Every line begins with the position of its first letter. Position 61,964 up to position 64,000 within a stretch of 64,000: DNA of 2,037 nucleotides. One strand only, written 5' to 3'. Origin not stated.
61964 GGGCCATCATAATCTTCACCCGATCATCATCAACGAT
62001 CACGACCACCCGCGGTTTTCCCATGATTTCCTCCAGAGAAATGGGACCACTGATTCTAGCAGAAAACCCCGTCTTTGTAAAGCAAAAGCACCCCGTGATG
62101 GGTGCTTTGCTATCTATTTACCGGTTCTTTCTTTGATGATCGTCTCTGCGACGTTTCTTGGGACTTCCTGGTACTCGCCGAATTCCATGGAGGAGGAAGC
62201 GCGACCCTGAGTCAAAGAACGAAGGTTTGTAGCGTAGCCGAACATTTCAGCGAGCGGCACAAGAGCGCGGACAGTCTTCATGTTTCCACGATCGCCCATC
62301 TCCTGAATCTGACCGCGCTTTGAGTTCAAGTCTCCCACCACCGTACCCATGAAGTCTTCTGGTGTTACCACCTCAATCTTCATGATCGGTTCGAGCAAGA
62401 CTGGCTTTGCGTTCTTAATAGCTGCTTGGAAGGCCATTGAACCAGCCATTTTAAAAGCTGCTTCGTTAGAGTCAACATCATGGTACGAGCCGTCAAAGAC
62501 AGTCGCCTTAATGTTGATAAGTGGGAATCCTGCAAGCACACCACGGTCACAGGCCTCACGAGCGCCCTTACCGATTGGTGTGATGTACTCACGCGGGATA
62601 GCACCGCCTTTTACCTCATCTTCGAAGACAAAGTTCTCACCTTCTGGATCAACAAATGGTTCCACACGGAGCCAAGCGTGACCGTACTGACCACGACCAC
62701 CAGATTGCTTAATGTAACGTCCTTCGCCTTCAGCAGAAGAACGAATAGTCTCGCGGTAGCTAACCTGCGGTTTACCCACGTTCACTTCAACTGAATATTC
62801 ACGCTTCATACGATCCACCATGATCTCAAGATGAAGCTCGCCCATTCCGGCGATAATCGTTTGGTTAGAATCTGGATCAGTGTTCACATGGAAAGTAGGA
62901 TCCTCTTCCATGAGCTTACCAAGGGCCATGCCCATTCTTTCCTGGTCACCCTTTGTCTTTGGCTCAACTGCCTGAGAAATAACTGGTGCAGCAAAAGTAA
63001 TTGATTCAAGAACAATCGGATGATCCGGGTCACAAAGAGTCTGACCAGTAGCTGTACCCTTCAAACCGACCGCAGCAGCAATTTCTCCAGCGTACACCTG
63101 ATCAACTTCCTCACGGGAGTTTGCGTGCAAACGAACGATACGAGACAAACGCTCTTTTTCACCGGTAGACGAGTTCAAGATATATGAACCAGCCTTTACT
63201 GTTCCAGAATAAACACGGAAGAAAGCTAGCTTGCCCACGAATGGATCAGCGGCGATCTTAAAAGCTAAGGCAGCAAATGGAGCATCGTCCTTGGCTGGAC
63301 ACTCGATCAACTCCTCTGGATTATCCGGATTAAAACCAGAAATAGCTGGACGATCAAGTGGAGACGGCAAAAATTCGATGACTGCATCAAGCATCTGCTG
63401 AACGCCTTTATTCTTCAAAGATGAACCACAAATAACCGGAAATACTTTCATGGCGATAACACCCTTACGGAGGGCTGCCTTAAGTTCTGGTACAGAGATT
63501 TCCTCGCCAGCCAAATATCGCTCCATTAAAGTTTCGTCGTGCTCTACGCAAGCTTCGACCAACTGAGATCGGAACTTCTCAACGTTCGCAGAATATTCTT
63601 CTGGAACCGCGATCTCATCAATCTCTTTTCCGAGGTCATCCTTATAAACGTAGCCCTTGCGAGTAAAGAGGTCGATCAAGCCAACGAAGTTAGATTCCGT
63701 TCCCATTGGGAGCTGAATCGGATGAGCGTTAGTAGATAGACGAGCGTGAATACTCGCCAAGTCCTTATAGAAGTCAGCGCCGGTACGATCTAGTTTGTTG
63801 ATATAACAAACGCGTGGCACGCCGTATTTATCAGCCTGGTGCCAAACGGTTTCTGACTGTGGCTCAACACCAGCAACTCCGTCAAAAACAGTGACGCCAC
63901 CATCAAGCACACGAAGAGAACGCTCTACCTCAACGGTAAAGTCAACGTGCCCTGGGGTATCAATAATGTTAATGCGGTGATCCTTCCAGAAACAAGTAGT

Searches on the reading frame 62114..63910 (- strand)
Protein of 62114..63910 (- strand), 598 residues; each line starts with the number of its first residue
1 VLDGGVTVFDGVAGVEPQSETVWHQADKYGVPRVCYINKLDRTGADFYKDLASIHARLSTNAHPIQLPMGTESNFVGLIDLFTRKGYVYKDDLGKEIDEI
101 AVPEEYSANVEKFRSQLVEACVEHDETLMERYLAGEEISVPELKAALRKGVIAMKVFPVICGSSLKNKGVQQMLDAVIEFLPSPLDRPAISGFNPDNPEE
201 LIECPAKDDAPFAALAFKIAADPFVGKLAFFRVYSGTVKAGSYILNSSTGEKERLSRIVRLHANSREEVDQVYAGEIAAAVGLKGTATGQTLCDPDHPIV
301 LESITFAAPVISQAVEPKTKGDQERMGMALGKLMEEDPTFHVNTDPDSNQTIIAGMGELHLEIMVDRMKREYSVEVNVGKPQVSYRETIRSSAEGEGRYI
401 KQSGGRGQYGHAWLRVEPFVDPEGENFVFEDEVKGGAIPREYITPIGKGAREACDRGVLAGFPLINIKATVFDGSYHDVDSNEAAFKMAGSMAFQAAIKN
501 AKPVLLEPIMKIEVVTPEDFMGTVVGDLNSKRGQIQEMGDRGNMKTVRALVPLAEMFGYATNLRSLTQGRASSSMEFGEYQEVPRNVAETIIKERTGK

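Call 92: search_protein_families(library=pfam, proteins=[window:62114-63910:-], max_evalue=0.000001)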
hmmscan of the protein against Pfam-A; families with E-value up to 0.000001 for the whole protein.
window:62114-63910:- (598 aa): 7 families
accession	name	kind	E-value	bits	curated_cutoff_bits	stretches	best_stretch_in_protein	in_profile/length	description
PF03764.24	EFG_IV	-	5e-42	142.9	24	1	381-502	1-121/121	Elongation factor G, domain IV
PF14492.12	EFG_III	-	1.8e-32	111.6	27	1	306-380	1-75/75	Elongation Factor G, domain III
PF00679.30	EFG_C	-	3.3e-31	107.6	27.9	1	504-590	1-88/89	Elongation factor G C-terminus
PF00009.33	GTP_EFTU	-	3.9e-19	69.4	26.5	1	2-183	93-188/188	Elongation factor Tu GTP binding domain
PF22042.2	EF-G_D2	-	7.1e-17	61.7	27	1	211-294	1-83/84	Elongation factor G domain 2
PF03144.31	GTP_EFTU_D2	-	8e-17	61.9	30.3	1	226-293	1-73/73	Elongation factor Tu domain 2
PF16658.11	RF3_C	-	5.5e-08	33.1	40.1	1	308-393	8-93/132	Class II release factor RF3, C-terminal domain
